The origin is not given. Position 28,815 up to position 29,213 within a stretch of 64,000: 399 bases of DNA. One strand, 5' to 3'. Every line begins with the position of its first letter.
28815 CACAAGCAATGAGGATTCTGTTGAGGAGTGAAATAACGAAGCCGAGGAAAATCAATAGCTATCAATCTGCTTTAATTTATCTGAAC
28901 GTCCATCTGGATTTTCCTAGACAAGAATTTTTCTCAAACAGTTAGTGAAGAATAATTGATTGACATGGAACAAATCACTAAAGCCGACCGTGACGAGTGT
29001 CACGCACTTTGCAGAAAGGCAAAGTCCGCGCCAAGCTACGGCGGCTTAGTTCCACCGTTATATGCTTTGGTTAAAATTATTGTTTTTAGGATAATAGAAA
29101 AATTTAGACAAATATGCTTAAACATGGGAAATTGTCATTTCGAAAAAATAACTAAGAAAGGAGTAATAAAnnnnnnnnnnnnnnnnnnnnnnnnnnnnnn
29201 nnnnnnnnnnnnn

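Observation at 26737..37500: Fossil chromosomal integron (dead intI + attI junction + at least four attC-bounded cassettes) inside a Bacteroidota glycan-utilisation locus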

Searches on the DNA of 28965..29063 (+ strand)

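Call 34: build_rna_model(alignment_id=A2, structure=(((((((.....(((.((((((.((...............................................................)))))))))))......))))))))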
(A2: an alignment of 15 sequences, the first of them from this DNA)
Model R1 built from alignment A2 (15 sequences, 112 columns); structure: as given.
model positions 100; base pairs 18; branch points 0; effective number of sequences 3.56; information 0.59 bits per position. Calibrated on 0.2 Mb of random sequence (short: E-values are rough).
structure used (alignment columns):
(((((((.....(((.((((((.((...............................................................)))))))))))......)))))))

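Call 35: search_with_rna_model(model_id=R1, sources=[window, L002, L003, L004, L005, L006, L007, L008, L009, L010, L011, L012, L013, L014, L015, L016, L017, L018, L019, L020, L021, L022, L023, L024, L025, L026, L027, L028, L029, L030, L031, L032, L033, L034, L035, L036, L037, L038, L039, L040, L041, L042, L043, L044, L045, L046, L047, L048, L049, L050, L051, L052, L053, L054, L055, L056, L057, L058, L059, L060, L061, L062, L063, L064, L065, L066, L067, L068, L069, L070, L071, L072, L073, L074, L075, L076, L077, L078, L079, L080, L081, L082], max_evalue=1, make_alignment=true)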
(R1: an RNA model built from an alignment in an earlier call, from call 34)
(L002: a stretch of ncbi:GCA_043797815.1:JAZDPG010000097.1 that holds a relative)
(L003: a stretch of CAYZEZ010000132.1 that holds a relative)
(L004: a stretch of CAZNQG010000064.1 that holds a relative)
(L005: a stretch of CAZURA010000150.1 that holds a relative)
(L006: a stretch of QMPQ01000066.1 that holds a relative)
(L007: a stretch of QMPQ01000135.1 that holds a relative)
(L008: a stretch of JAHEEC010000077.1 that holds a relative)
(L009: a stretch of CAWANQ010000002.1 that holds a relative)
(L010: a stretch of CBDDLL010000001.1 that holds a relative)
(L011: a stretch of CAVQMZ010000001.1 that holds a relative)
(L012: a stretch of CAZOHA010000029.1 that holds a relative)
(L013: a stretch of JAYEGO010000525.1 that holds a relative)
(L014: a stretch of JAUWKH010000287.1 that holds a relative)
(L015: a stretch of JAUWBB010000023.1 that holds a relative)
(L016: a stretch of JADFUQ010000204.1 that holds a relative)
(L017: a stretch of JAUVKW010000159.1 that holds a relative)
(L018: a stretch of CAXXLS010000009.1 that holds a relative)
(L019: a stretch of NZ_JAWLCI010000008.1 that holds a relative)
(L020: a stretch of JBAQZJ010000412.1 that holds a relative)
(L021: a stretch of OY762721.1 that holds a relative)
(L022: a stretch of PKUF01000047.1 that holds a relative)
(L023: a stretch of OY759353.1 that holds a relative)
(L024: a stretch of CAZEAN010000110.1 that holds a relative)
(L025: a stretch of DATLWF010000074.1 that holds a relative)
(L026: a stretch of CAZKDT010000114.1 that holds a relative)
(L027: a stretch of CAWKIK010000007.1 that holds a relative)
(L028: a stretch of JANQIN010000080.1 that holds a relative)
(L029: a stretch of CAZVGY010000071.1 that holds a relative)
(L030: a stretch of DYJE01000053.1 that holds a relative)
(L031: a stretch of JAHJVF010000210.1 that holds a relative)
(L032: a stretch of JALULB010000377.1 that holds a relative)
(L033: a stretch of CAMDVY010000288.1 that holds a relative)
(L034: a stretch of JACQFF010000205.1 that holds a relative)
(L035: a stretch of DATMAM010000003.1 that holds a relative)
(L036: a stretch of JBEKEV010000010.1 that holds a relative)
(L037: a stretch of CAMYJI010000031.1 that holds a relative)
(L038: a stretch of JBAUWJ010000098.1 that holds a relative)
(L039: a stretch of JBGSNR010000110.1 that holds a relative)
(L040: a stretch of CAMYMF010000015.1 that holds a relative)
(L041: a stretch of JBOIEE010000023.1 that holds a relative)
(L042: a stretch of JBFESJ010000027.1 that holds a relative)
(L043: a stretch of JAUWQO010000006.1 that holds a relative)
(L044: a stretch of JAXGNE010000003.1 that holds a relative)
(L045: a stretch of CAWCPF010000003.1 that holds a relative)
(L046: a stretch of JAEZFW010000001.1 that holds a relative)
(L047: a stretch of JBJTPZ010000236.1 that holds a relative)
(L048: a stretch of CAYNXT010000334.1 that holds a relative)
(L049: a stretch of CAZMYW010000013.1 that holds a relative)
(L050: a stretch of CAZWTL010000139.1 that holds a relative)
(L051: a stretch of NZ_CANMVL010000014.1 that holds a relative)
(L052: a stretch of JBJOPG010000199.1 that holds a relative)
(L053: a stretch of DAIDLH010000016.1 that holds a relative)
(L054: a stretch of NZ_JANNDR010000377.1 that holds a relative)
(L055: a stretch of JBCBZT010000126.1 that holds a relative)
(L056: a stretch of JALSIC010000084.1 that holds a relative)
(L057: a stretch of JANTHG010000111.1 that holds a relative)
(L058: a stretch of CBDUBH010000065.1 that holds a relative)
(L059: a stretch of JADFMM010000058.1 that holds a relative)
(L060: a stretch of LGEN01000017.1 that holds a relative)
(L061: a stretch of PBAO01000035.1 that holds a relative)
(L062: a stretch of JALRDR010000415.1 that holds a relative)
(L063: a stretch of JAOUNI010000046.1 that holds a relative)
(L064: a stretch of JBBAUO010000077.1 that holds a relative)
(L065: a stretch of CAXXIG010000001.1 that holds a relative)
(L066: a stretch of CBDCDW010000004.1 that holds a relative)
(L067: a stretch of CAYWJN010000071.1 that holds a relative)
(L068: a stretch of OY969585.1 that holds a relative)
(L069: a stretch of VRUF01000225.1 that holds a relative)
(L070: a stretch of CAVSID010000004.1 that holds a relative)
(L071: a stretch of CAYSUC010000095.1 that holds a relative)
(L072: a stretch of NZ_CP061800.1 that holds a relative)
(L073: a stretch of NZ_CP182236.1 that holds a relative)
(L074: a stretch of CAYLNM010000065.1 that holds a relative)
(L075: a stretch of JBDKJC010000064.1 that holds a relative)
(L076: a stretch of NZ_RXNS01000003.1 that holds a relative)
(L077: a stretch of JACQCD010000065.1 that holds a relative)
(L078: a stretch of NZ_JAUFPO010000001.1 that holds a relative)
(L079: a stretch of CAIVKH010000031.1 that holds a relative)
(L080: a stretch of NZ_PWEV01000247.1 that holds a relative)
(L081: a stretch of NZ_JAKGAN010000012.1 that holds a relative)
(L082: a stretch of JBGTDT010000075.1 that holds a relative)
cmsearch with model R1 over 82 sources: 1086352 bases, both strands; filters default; matches with E-value up to 1: 93.
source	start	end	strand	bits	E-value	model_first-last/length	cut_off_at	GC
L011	2520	2620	-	107.4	4.4e-27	1-100/100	no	0.54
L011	1609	1709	-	105.3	1.9e-26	1-100/100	no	0.51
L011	3389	3489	-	104.3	3.6e-26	1-100/100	no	0.53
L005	1961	2061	-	104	4.3e-26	1-100/100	no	0.52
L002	1170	1271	-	103.3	6.7e-26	1-100/100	no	0.51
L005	3199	3300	-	103.1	7.9e-26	1-100/100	no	0.53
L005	19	119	-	100.6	4.2e-25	1-100/100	no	0.52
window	28965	29063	+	99.5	8.6e-25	1-100/100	no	0.52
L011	726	825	-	99.3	9.8e-25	1-100/100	no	0.52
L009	8616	8716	-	96.3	7e-24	1-100/100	no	0.52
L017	1982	2081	-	88.2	1.6e-21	1-100/100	no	0.52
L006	1769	1863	-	86.7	4.3e-21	1-100/100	no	0.52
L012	751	892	-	86.2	6.1e-21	1-100/100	no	0.56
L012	1877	2005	-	84.5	1.9e-20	1-100/100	no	0.5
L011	7019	7159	-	70.3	2.4e-16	1-100/100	no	0.58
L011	8263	8394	-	66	4.1e-15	1-100/100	no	0.48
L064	5979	6064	-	64.1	1.4e-14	1-100/100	no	0.44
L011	8654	8828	-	64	1.6e-14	1-100/100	no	0.53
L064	1212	1297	-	62.9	3.3e-14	1-100/100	no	0.51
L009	1677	1817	-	60.6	1.5e-13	1-100/100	no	0.55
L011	6165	6339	-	58.2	7.4e-13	1-100/100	no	0.53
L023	9217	9320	-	58.2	7.7e-13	1-100/100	no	0.45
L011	5483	5623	-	56.4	2.5e-12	1-100/100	no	0.55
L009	416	514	-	54.4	9.2e-12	1-100/100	no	0.46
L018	7896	8000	-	52.5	3.3e-11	1-100/100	no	0.5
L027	9149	9208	-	47.4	1e-09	1-100/100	no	0.5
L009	6946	7004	-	47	1.3e-09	1-100/100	no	0.58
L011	4041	4099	-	45.9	2.7e-09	1-100/100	no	0.58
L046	5448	5534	-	45.2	4.3e-09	1-100/100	no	0.63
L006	1183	1241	-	43.7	1.2e-08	1-100/100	no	0.58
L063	144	230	-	41.9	4e-08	1-100/100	no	0.41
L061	6828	6902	-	41.3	5.7e-08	1-100/100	no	0.59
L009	2733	2788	-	39.7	1.8e-07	1-100/100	no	0.46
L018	775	879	-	39.3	2.2e-07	1-100/100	no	0.47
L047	9200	9289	-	38.4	4.1e-07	1-100/100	no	0.57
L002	614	670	-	38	5.3e-07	1-100/100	no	0.49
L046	129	223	-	37.8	6.2e-07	1-100/100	no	0.67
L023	2865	2934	-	37.5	7.2e-07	1-100/100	no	0.54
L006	7790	7846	-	37.2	8.8e-07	1-100/100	no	0.51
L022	4766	4883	-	37.2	8.9e-07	1-100/100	no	0.47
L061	6281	6342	-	37.1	9.3e-07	1-100/100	no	0.63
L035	10194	10253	+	36.9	1.1e-06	1-100/100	no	0.63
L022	4129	4232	-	36.3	1.7e-06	1-100/100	no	0.48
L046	4896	4984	-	36.2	1.7e-06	1-100/100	no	0.56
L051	2599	2697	-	35.3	3.3e-06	1-100/100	no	0.55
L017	858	929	-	35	3.8e-06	1-100/100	no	0.4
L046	5864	5924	-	34.7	4.7e-06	1-100/100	no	0.67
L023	4702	4759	-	33.8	8.6e-06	1-100/100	no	0.59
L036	2620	2777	-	32.9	1.6e-05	1-100/100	no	0.46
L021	8542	8599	-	32.9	1.6e-05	1-100/100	no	0.53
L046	1568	1634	-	32.5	2e-05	1-100/100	no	0.64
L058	45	173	-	32.2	2.5e-05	1-100/100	no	0.4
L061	8595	8669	-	32.2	2.5e-05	1-100/100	no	0.63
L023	8847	8955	-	31.7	3.4e-05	1-100/100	no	0.51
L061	9316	9390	-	31.3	4.5e-05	1-100/100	no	0.59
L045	340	440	-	30.9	6.1e-05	1-100/100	no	0.66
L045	8536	8656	-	30.8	6.2e-05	1-100/100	no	0.58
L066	15485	15542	+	30.7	7e-05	1-100/100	no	0.59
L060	3379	3449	-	30.5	7.6e-05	1-100/100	no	0.42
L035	6771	6865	+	30.3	8.9e-05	1-100/100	no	0.68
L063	610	675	-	29.6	0.00014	1-100/100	no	0.5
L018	4382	4487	-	29.6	0.00014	1-100/100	no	0.5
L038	1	84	-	29.2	0.00019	1-98/100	3'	0.54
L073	8271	8356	-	28.9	0.00023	1-100/100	no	0.58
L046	8534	8596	-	28.9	0.00023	1-100/100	no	0.6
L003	8403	8490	-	28.7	0.00026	1-100/100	no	0.51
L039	9359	9454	-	28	0.00041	1-100/100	no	0.6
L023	5794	5872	-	27.8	0.00046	1-100/100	no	0.66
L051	1180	1239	-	27.8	0.00048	1-100/100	no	0.62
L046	7029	7121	-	27.7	0.0005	1-100/100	no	0.66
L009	4692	4747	-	27.6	0.00053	1-100/100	no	0.5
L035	5748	5808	+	27.2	0.00072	1-100/100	no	0.62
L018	1235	1340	-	27.1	0.00074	1-100/100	no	0.49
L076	7027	7104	-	25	0.0031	1-100/100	no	0.47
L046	979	1039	-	24.7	0.0036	1-100/100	no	0.7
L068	3153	3306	-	24.5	0.0043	1-100/100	no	0.47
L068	7912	8109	-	24.3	0.0047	1-100/100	no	0.46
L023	6258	6375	-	24.1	0.0054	1-100/100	no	0.42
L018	6294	6399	-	24.1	0.0055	1-100/100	no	0.52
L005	803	880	-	23.9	0.0062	1-100/100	no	0.46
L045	5813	5935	-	23.9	0.0063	1-100/100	no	0.65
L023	5285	5357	-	23.5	0.0081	1-100/100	no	0.6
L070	5855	5978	-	23.1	0.011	1-100/100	no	0.63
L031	13615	13675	+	23.1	0.011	1-100/100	no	0.51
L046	2236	2307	-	22.6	0.015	1-100/100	no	0.64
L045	7922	8041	-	22.1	0.021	1-100/100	no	0.55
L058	686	815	-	21.2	0.037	1-100/100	no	0.37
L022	91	209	-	20.8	0.051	1-100/100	no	0.46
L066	14150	14197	+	19.6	0.11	1-100/100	no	0.52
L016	1749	1874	-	19.6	0.11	1-100/100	no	0.41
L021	2484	2554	-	18.3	0.26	1-100/100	no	0.61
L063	2898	2962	-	18.1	0.3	1-100/100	no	0.52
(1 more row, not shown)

Alignment A3: 93 matches aligned to the model, 307 columns, each read 5' to 3' on its own strand. Consensus structure (alignment columns), stored with it:
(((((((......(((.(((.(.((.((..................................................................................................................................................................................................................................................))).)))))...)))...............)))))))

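Call 36: build_rna_model(alignment_id=A3)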
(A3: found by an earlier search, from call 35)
Model R2 built from alignment A3 (93 sequences, 307 columns); structure: stored with the alignment.
model positions 77; base pairs 18; branch points 0; effective number of sequences 26.89; information 0.734 bits per position. Calibrated on 0.2 Mb of random sequence (short: E-values are rough).
structure used (alignment columns):
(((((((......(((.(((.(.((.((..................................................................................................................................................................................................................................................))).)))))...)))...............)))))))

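Call 37: search_with_rna_model(model_id=R2, source=window, filters=off, max_evalue=10, show_alignments=6)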
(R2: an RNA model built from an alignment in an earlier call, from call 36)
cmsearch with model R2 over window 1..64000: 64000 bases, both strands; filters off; matches with E-value up to 10: 8.
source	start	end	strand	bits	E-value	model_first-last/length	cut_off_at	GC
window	28965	29063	+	68.3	3.7e-17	1-77/77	no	0.52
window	34188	34244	+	54.3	4.6e-13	1-77/77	no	0.56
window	31134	31262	+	32.3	1.3e-06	1-77/77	no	0.43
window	32652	32726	+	13.7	0.35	1-77/77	no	0.61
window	44717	44760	-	9.3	7.1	1-77/77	no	0.45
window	37329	37369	+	8.9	9.2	1-77/77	no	0.34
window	22020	22037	-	8.9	9.3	1-77/77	no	0.44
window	22411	22448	+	8.8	9.9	1-77/77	no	0.5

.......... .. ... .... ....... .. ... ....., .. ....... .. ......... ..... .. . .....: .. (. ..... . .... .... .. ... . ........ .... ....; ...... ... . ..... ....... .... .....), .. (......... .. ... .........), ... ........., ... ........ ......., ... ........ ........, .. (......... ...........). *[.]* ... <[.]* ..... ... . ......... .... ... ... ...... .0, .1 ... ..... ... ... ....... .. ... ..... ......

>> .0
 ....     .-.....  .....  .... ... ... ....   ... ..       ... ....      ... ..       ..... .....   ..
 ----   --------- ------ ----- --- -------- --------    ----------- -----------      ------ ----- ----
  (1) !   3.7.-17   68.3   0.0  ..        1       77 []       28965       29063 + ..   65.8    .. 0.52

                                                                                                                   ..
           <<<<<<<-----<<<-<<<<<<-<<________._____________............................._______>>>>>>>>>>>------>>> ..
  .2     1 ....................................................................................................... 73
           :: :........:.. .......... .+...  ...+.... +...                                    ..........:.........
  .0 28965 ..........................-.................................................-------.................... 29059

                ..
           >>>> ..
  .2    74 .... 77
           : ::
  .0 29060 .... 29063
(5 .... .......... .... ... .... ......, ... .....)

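Call 53: search_with_rna_model(model_id=R2, sources=[L083, L084, L085, L086, L087, L088, L089, L090, L091, L092, L093, L094, L095, L096, L097, L098, L099, L100, L101, L102, L103, L104, L105, L106, L107, L108, L109, L110, L111, L112, L113, L114, L115, L116, L117, L118, L119, L120, L121, L122], max_evalue=1, show_alignments=4)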
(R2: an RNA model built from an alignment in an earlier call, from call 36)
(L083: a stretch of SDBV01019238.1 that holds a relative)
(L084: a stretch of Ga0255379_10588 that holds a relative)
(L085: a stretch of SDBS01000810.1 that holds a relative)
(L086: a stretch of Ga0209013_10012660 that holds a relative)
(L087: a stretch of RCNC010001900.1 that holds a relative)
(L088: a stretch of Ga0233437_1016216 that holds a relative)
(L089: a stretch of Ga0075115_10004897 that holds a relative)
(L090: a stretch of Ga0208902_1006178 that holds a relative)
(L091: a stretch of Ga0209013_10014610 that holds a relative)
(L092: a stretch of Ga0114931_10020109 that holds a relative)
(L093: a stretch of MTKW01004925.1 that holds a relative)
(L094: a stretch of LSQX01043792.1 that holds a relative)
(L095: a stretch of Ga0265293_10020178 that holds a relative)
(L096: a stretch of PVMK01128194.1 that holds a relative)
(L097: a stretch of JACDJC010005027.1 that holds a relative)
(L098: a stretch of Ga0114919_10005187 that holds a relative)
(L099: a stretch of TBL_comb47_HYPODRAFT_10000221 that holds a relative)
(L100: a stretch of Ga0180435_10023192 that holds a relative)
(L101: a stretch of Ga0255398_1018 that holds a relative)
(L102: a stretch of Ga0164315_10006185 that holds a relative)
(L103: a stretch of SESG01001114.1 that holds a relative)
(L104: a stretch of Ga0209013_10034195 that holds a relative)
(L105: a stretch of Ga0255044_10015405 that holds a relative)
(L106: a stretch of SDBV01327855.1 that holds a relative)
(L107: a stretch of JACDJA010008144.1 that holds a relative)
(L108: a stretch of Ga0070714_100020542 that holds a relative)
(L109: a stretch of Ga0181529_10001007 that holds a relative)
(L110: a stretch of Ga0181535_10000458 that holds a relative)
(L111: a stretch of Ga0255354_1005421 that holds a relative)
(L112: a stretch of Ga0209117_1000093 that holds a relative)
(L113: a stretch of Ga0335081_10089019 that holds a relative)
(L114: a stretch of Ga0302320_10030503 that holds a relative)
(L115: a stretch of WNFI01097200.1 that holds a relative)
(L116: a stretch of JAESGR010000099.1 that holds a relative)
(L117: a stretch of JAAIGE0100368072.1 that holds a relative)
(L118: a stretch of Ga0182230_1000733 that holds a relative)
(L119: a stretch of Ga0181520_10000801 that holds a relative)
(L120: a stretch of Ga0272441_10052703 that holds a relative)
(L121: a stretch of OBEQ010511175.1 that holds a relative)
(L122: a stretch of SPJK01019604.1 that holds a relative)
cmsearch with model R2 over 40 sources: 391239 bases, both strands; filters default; matches with E-value up to 1: 1.
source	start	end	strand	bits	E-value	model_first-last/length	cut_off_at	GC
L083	2399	2470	-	48.5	1.3e-10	1-77/77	no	0.43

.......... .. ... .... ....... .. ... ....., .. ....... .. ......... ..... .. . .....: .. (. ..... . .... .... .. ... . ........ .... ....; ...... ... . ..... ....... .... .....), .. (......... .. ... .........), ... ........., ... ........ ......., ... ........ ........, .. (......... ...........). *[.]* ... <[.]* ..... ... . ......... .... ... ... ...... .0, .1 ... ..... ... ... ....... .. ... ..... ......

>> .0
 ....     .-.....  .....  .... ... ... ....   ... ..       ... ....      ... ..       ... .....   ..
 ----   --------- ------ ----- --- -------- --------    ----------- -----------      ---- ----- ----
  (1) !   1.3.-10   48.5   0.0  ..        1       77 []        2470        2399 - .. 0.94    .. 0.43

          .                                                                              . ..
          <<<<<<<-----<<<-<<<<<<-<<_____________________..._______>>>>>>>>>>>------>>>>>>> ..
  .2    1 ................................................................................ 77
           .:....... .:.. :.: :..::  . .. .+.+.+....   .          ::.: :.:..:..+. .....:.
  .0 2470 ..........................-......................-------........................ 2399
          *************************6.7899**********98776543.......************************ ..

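Call 54: search_with_rna_model(model_id=R2, source=L083, start=1, end=3800, filters=off, max_evalue=10, show_alignments=3)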
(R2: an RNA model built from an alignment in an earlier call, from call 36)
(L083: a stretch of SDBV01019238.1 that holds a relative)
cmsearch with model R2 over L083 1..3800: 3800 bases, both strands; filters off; matches with E-value up to 10: 9.
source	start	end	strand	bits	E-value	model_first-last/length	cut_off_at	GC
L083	2399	2470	-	48.5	1.3e-12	1-77/77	no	0.43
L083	2805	2826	+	9.2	0.44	1-77/77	no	0.14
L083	436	627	+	7.8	1.1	1-77/77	no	0.38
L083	2805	2826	-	7.1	1.8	1-77/77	no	0.14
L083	2931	2961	+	5.7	4.7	1-77/77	no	0.19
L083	1788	1821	-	5.7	4.7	1-77/77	no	0.47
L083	1348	1398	-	5.1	6.9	1-77/77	no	0.33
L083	999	1065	-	5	7.7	1-77/77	no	0.39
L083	999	1030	+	4.8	8.7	1-77/77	no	0.31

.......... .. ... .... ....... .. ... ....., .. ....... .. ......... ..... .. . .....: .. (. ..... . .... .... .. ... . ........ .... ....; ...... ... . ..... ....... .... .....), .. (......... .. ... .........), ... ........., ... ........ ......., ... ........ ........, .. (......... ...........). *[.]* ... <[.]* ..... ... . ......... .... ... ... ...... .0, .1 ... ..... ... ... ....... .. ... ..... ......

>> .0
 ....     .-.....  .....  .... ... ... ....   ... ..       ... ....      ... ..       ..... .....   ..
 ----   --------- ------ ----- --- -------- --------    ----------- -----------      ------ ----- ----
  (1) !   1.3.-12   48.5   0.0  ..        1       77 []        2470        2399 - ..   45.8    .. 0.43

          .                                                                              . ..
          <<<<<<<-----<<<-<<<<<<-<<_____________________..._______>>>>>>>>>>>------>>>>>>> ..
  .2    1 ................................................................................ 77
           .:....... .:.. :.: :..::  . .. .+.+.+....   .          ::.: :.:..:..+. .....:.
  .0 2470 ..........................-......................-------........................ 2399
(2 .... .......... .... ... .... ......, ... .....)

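Call 62: search_with_rna_model(model_id=R2, sources=[L123, L124, L125, L126], filters=off, max_evalue=1)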
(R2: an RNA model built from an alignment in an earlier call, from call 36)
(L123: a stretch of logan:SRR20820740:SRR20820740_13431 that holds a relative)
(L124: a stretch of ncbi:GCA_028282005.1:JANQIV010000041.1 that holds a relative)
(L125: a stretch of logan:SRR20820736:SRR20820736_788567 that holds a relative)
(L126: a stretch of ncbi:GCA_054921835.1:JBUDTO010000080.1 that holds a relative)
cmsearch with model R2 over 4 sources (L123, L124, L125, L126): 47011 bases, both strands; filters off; matches with E-value up to 1: 0.
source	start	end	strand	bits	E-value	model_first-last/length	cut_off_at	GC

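Call 66: search_with_rna_model(model_id=R2, sources=[L078, L060], filters=off, max_evalue=0.1)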
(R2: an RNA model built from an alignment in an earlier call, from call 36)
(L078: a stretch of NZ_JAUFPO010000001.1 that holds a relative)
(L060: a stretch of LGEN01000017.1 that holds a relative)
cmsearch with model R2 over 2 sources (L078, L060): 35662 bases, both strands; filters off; matches with E-value up to 0.1: 13.
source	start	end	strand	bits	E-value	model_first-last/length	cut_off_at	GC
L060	3379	3449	-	41.4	1.5e-09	1-77/77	no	0.42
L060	5348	5425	-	37.9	1.7e-08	1-77/77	no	0.58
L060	8474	8542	-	36.2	5e-08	1-77/77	no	0.58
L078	2591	2651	-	33.7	2.8e-07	1-77/77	no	0.67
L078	1227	1304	-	32.1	8.1e-07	1-77/77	no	0.69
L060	746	817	-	29.1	6.3e-06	1-77/77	no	0.57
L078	261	344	-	28.3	1.1e-05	1-77/77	no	0.61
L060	4069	4127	-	26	5.1e-05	1-77/77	no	0.58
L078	3231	3302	-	24.4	0.00015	1-77/77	no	0.54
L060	4662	4733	-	22.9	0.0004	1-77/77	no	0.54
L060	3017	3094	-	22.4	0.00055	1-77/77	no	0.56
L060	1632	1707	-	17.4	0.016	1-77/77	no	0.55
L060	2607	2690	-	17.2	0.019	1-77/77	no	0.6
